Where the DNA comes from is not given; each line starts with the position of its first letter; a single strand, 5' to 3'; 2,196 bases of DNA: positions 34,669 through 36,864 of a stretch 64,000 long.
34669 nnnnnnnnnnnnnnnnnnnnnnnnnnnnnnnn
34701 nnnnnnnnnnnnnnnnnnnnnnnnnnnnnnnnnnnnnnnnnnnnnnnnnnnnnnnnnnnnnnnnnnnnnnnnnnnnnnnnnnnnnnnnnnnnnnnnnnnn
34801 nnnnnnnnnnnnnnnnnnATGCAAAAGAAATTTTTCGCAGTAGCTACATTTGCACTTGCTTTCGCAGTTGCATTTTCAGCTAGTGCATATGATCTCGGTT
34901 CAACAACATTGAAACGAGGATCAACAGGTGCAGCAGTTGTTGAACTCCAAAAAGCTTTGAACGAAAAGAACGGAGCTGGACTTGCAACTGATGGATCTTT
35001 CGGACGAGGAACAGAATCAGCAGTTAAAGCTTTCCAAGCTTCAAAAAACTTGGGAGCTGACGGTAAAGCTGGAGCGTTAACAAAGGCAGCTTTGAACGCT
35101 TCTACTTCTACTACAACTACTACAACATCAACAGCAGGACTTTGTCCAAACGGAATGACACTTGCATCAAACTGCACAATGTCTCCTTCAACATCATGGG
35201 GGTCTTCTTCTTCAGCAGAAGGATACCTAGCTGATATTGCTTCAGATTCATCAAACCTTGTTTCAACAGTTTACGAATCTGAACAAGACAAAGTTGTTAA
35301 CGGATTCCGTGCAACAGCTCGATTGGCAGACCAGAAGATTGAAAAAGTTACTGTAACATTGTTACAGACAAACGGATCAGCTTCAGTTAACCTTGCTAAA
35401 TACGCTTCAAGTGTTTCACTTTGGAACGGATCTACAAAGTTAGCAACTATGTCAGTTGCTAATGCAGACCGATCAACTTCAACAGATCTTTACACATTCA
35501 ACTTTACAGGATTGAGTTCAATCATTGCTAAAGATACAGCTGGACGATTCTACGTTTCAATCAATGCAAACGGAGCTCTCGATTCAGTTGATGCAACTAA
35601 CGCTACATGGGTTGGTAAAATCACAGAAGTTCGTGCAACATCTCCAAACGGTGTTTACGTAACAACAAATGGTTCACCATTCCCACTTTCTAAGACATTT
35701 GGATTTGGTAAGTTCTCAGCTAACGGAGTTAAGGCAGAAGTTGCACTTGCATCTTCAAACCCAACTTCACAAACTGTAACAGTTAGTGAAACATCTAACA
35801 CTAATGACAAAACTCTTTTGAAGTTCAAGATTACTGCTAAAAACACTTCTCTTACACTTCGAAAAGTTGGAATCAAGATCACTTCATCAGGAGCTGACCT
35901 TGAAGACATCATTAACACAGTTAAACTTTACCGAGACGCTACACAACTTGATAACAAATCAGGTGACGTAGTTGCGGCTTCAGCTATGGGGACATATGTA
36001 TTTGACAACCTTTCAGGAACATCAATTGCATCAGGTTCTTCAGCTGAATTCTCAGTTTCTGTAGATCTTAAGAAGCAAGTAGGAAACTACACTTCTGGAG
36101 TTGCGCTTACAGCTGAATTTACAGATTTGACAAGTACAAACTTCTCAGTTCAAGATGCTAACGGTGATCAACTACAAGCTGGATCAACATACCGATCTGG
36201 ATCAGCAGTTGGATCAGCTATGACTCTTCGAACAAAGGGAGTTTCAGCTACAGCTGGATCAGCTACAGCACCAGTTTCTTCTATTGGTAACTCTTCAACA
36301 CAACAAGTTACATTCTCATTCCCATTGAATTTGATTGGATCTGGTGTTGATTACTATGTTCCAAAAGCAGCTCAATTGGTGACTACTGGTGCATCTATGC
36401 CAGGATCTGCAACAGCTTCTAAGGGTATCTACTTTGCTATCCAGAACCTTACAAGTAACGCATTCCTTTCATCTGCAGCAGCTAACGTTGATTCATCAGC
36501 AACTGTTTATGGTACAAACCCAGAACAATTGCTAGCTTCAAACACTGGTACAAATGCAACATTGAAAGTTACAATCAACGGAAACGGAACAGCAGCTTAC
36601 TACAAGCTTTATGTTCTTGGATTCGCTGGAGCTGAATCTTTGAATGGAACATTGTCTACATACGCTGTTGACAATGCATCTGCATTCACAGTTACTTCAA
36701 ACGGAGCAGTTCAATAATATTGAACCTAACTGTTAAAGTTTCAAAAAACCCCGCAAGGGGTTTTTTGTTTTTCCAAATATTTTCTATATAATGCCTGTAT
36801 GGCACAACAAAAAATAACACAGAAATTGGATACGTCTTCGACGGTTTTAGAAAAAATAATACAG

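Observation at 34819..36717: Candidate S-layer / major surface protein with peptidoglycan-binding N-terminus and highly expression-adapted codon usage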

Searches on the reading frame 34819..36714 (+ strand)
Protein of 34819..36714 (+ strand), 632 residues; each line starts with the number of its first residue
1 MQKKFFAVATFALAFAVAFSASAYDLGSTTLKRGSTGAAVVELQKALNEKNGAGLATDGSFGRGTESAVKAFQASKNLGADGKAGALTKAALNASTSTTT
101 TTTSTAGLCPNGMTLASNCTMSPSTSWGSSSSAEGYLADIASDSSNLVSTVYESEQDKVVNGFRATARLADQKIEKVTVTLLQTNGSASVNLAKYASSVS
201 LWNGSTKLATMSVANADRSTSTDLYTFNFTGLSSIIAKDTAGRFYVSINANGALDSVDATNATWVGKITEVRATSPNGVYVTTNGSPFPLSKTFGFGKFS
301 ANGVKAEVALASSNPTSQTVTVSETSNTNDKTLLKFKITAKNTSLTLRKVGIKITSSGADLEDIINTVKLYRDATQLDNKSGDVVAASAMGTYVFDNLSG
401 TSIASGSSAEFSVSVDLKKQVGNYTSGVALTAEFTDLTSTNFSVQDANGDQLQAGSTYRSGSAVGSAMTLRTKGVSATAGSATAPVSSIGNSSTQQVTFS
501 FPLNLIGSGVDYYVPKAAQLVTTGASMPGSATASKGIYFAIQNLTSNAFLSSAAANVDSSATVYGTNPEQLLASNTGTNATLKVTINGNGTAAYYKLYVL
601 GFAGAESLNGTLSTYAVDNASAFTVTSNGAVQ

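Call 5: search_protein_families(library=pfam, proteins=[window:34819-36714:+], max_evalue=0.1)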
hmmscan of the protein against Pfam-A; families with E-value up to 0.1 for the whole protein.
window:34819-36714:+ (632 aa): 1 family
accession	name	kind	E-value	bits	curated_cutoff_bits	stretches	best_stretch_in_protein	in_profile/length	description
PF01471.23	PG_binding_1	-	1e-12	48.5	23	1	36-92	1-57/57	Putative peptidoglycan binding domain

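Call 11: find_homologous_proteins(query=window:34819-36714:+)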
Query window:34819-36714:+ (632 aa): 141 proteins with E <= 0.001 among 8000 candidates; the best 120 are listed.
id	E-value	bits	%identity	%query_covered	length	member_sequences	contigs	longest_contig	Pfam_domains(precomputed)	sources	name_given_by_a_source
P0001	0.0e+0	1289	100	100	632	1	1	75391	PF01471.24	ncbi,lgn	ncbi:MAG: peptidoglycan-binding domain-containing protein [bacterium]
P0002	0.0e+0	1064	85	100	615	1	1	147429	PF01471.24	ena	-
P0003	0.0e+0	1056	83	100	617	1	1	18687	PF01471.24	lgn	-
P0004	0.0e+0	1051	83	100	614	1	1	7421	PF01471.24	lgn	-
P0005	1.7e-232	791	65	100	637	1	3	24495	PF01471.24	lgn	-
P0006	2.0e-231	788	65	100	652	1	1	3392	PF01471.24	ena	-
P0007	1.6e-216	739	62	97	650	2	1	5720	PF01471.24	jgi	-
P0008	7.9e-210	717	61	100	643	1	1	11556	PF01471.24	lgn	-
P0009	1.1e-208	713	61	100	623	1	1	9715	PF01471.24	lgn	-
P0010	6.6e-206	704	61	100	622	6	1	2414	PF01471.24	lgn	-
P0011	4.6e-132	460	53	77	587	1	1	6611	PF01471.24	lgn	-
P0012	9.2e-131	456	56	76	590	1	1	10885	PF01471.24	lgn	-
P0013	9.8e-122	426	50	85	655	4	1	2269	PF01471.24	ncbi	-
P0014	6.4e-121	423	53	81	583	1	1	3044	PF01471.24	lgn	-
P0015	9.8e-120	419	47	84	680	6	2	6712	PF01471.24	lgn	-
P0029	6.3e-104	367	46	85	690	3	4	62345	PF01471.24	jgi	jgi:peptidoglycan hydrolase-like protein with peptidoglycan-binding domain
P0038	1.7e-96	342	43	90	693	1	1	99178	PF01471.24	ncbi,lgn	ncbi:MAG: peptidoglycan-binding protein [Patescibacteria group bacterium]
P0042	1.5e-95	339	42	90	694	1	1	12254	PF01471.24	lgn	-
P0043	2.1e-95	339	42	90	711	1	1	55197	PF01471.24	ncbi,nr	ncbi:peptidoglycan-binding protein [Candidatus Nomurabacteria bacterium]|nr:peptidoglycan-binding pr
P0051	1.5e-93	333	43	85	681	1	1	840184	PF01471.24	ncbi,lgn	-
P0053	1.5e-93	333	43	85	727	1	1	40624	PF01471.24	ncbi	-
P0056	1.5e-91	326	43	86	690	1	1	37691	PF01471.24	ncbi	-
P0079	6.7e-81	291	40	86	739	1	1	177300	PF01471.24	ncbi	ncbi:MAG: peptidoglycan-binding domain-containing protein [Patescibacteria group bacterium]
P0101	3.3e-35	140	30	77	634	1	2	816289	PF01471.24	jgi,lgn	jgi:hypothetical protein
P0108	1.5e-27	115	28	86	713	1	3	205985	PF01471.24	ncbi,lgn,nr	ncbi:MAG TPA: peptidoglycan-binding domain-containing protein [Candidatus Paceibacterota bacterium]|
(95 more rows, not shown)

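Call 17: find_encoding_contigs(protein=P0002, flank=6000, max_places=2)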
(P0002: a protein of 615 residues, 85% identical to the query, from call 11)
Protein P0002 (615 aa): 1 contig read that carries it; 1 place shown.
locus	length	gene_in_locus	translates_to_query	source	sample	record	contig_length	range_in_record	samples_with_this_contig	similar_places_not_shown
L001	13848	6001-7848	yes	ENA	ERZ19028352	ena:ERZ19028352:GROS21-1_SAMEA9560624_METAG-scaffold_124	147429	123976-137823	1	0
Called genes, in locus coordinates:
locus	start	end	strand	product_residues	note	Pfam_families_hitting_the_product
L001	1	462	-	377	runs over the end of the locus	-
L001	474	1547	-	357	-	PF00154:RecA_N, PF06745:ATPase (weak), PF08423:Rad51, PF27531:MT3502_N, PF21096:RecA_C (weak)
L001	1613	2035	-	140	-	PF09136:Glucodextran_B (weak)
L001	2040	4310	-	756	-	PF13491:FtsK_4TM (weak), PF17854:FtsK_alpha, PF01580:FtsK_SpoIIIE, PF09397:FtsK_gamma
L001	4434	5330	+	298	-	-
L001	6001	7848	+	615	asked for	PF01471:PG_binding_1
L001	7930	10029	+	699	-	PF04932:Wzy_C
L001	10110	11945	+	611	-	PF04932:Wzy_C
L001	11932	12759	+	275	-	PF00535:Glycos_transf_2, PF10111:Glyco_tranf_2_2, PF13641:Glyco_tranf_2_3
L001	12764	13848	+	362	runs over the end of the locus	PF13439:Glyco_transf_4, PF00534:Glycos_transf_1, PF13692:Glyco_trans_1_4, PF13524:Glyco_trans_1_2 (faint)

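Call 18: find_encoding_contigs(protein=P0003, flank=6000, max_places=2)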
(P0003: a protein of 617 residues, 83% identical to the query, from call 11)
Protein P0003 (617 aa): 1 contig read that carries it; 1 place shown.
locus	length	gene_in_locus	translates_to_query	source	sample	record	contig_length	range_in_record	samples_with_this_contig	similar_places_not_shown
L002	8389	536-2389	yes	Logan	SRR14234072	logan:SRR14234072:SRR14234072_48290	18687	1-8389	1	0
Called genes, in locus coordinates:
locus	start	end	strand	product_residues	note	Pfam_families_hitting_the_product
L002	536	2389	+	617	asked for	PF01471:PG_binding_1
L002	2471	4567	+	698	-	PF04932:Wzy_C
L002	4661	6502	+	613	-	PF04932:Wzy_C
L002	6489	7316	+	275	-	PF00535:Glycos_transf_2, PF10111:Glyco_tranf_2_2, PF13641:Glyco_tranf_2_3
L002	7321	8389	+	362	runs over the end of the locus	PF20706:GT4-conflict (faint), PF13439:Glyco_transf_4, PF13579:Glyco_trans_4_4 (faint), PF00534:Glycos_transf_1, PF13692:Glyco_trans_1_4, PF13524:Glyco_trans_1_2 (weak)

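Call 19: find_encoding_contigs(protein=P0005, flank=6000, max_places=2)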
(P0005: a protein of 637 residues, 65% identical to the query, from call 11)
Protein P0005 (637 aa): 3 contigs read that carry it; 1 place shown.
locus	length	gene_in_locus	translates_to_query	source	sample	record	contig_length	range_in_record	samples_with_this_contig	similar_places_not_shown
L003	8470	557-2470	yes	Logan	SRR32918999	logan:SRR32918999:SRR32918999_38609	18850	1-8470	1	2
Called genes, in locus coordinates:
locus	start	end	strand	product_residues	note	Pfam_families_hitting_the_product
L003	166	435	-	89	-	-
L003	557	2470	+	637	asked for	PF01471:PG_binding_1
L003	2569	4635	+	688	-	PF04932:Wzy_C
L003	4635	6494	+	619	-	PF04932:Wzy_C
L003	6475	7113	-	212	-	PF13489:Methyltransf_23, PF13847:Methyltransf_31 (faint), PF08241:Methyltransf_11 (weak)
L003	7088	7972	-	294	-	PF04932:Wzy_C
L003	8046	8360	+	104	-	-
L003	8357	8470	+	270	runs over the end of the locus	PF00535:Glycos_transf_2, PF10111:Glyco_tranf_2_2, PF13641:Glyco_tranf_2_3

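Call 21: find_encoding_contigs(protein=P0051, flank=6000, max_places=1)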
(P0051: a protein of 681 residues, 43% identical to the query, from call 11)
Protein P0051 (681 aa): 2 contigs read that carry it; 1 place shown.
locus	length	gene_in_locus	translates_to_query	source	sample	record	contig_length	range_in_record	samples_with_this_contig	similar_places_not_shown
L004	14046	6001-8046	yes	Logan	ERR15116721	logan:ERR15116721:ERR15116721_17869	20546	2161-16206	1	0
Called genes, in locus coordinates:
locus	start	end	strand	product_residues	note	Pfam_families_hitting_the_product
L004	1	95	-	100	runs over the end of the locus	-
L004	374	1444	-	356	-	PF00154:RecA_N, PF08423:Rad51, PF06745:ATPase (weak), PF01637:ATPase_2 (weak), PF21096:RecA_C (weak)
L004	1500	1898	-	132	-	PF09136:Glucodextran_B (weak)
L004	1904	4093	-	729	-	PF13491:FtsK_4TM (weak), PF17854:FtsK_alpha, PF01580:FtsK_SpoIIIE, PF09397:FtsK_gamma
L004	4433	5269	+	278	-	-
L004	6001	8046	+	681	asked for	PF01471:PG_binding_1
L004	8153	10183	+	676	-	PF04932:Wzy_C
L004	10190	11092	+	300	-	PF01073:3Beta_HSD, PF01370:Epimerase, PF02719:Polysacc_synt_2, PF04321:RmlD_sub_bind, PF05368:NmrA (faint), PF07993:NAD_binding_4 (faint), PF13460:NAD_binding_10, PF16363:GDP_Man_Dehyd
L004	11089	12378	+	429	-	PF01943:Polysacc_synt, PF13440:Polysacc_synt_3, PF01554:MatE (weak)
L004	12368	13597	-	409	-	PF00534:Glycos_transf_1, PF13692:Glyco_trans_1_4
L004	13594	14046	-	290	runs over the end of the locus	PF00535:Glycos_transf_2, PF13641:Glyco_tranf_2_3 (weak)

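Call 22: find_encoding_contigs(protein=P0101, flank=6000, max_places=1)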
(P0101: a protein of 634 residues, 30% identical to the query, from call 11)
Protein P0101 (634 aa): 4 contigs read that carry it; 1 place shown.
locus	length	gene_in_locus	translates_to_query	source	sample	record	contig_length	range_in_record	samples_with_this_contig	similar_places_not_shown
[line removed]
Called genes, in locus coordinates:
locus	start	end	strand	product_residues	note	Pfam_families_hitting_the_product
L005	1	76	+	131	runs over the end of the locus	-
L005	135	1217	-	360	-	PF00154:RecA_N, PF08423:Rad51, PF06745:ATPase, PF27531:MT3502_N (weak), PF21096:RecA_C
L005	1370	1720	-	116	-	-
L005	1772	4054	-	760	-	PF17854:FtsK_alpha, PF01580:FtsK_SpoIIIE, PF09397:FtsK_gamma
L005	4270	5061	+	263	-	-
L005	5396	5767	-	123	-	-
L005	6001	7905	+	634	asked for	PF01471:PG_binding_1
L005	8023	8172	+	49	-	-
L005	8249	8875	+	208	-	PF01797:Y1_Tnp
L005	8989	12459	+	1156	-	PF13529:Peptidase_C39_2 (weak)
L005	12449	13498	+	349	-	-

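Call 29: predict_structure(alignment_id=A1)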
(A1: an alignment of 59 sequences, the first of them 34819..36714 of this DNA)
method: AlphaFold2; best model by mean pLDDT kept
length: 632 residues; sequences in the alignment: 59
mean_pLDDT: 87.0   pTM: 0.55
mean pLDDT of the five models: 87.0, 86.2, 84.5, 82.6, 82.3
residues with pLDDT >= 90: 419; 70-90: 150; 50-70: 16; < 50: 47
segments of 3 or more residues with pLDDT < 50: 1-21, 99-124
pLDDT, mean of each block of 10 residues (from residue 1): 33 34 81 95 94 92 96 93 94 73 35 36 54 84 88 91 94 96 91 95 95 95 95 93 96 84 95 89 79 86 83 91 92 97 93 95 97 96 91 93 93 96 88 93 88 84 93 89 92 90 92 94 90 89 94 93 90 92 92 94 92 87 91 89
secondary structure, 60 per line:
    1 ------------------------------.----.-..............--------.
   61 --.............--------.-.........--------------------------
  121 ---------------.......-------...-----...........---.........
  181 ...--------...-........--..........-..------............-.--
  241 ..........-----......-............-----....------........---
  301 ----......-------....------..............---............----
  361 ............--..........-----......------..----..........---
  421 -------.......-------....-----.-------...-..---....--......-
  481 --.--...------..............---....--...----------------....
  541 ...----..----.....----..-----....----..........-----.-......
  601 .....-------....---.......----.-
elements in order: H38-51 H63-75 H86-94 E136-142 E150-152 E158-168 E172-183 E196-203 E206-212 E225-236 E241-250 H256-261 E263-274 E280-283 E290-297 E305-310 E318-321 E328-341 E345-356 H361-364 E365-372 E375-381 E390-395 E408-417 E428-434 E442-445 E459-461 E468-471 E474-479 E486-488 E495-508 E512-515 E518-520 E537-543 E554-558 E570-573 E578-587 E595-605 E613-616 H620-623 E624-626

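Call 32: fold_search(model_id=the predicted structure, library=pdb)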
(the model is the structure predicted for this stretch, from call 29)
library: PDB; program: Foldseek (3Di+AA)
matches with E <= 10: 1376; with E <= 0.001: 84
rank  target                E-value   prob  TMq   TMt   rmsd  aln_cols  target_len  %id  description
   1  8beg_A                1.9e-08  1.00  0.14  0.14  19.8       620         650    8  Structure of Ig-like domains from PrgB (released 2022-11-30)
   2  8beg_B                3.6e-08  1.00  0.13  0.13  19.6       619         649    8  Structure of Ig-like domains from PrgB (released 2022-11-30)
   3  4nen_A                4.0e-08  1.00  0.17  0.11  22.0       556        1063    9  An internal ligand-bound, metastable state of a leukocyte integrin, aXb2 (released 2014-01-15)
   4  7usm_A                5.8e-08  1.00  0.15  0.11  20.8       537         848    9  Integrin alphaM/beta2 ectodomain (released 2022-08-17)
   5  4neh_A                1.1e-07  1.00  0.16  0.11  21.8       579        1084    9  An internal ligand-bound, metastable state of a leukocyte integrin, aXb2 (released 2014-01-15)
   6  3lso_A                2.5e-07  1.00  0.16  0.20  15.4       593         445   10  Crystal structure of Putative membrane anchored protein from Corynebacterium diphtheriae (released 2010-02-23)
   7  3k71_A                4.1e-07  1.00  0.16  0.13  21.8       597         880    8  Structure of integrin alphaX beta2 ectodomain (released 2010-01-12)
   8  5es4_G                7.3e-07  1.00  0.16  0.12  21.6       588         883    9  RE-REFINEMENT OF INTEGRIN ALPHAXBETA2 ECTODOMAIN IN THE CLOSED/BENT CONFORMATION (released 2016-03-02)
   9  7nxd_A                8.1e-07  1.00  0.17  0.13  21.1       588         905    9  Cryo-EM structure of human integrin alpha5beta1 in the half-bent conformation (released 2021-08-25)
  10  3k6s_C                1.0e-06  0.99  0.16  0.12  21.8       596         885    7  Structure of integrin alphaXbeta2 ectodomain (released 2010-01-12)
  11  4cak_A                1.0e-06  0.99  0.15  0.12  24.1       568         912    8  Three-dimensional reconstruction of intact human integrin alphaIIbbeta3 in a phospholipid bilayer nanodisc (released 2013-10-30)
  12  3k71_E                1.1e-06  0.99  0.16  0.13  21.8       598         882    8  Structure of integrin alphaX beta2 ectodomain (released 2010-01-12)
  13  3k6s_E                1.2e-06  0.99  0.16  0.13  21.8       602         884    7  Structure of integrin alphaXbeta2 ectodomain (released 2010-01-12)
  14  3k71_C                1.3e-06  0.99  0.17  0.13  21.8       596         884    8  Structure of integrin alphaX beta2 ectodomain (released 2010-01-12)
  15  3k6s_A                1.7e-06  0.99  0.16  0.10  21.8       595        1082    7  Structure of integrin alphaXbeta2 ectodomain (released 2010-01-12)
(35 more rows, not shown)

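Call 42: list_cluster_members(proteins=[P0001, P0053, P0008, P0038, P0042, P0029, P0056, P0043, P0079, P0108])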
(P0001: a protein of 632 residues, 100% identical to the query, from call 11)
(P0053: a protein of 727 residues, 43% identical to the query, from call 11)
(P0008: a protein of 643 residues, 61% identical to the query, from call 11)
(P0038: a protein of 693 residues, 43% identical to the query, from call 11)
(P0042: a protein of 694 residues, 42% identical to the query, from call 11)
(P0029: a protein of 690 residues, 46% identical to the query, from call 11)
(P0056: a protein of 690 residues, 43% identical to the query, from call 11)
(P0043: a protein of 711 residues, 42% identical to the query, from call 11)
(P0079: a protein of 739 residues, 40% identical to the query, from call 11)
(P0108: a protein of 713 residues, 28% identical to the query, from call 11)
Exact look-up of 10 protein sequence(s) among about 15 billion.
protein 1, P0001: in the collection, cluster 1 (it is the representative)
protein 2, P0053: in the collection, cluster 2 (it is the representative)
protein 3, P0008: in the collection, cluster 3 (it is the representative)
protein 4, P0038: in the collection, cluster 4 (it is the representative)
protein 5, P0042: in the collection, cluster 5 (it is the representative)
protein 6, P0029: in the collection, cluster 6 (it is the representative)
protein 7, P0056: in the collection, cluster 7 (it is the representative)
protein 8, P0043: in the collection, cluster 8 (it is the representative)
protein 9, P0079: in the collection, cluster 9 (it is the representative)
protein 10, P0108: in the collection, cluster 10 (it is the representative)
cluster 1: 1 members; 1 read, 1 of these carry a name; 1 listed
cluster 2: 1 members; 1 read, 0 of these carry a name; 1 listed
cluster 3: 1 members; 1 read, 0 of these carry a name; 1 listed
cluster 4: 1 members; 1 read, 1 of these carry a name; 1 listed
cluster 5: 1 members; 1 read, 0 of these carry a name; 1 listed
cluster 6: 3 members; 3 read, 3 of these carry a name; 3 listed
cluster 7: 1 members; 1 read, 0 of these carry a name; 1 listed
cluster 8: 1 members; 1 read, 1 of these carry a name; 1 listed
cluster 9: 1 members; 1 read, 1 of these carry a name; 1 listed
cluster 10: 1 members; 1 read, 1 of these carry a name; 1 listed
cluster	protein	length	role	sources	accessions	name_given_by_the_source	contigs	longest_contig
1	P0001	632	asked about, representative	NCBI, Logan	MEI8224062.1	MAG: peptidoglycan-binding domain-containing protein [bacterium]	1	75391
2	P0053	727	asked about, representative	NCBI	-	-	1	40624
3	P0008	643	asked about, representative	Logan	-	-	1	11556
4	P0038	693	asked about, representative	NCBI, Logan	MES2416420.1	MAG: peptidoglycan-binding protein [Patescibacteria group bacterium]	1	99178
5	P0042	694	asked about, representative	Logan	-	-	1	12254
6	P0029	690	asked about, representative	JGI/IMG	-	peptidoglycan hydrolase-like protein with peptidoglycan-binding domain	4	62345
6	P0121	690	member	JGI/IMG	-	peptidoglycan hydrolase-like protein with peptidoglycan-binding domain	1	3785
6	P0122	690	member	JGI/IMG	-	peptidoglycan hydrolase-like protein with peptidoglycan-binding domain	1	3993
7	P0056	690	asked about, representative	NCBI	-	-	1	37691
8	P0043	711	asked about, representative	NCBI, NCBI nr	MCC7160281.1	peptidoglycan-binding protein [Candidatus Nomurabacteria bacterium]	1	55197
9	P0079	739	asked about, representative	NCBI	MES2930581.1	MAG: peptidoglycan-binding domain-containing protein [Patescibacteria group bacterium]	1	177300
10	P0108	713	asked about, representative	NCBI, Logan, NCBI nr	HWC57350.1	MAG TPA: peptidoglycan-binding domain-containing protein [Candidatus Paceibacterota ... | peptidoglycan-binding domain-containing protein [Candidatus Paceibacterota bacterium]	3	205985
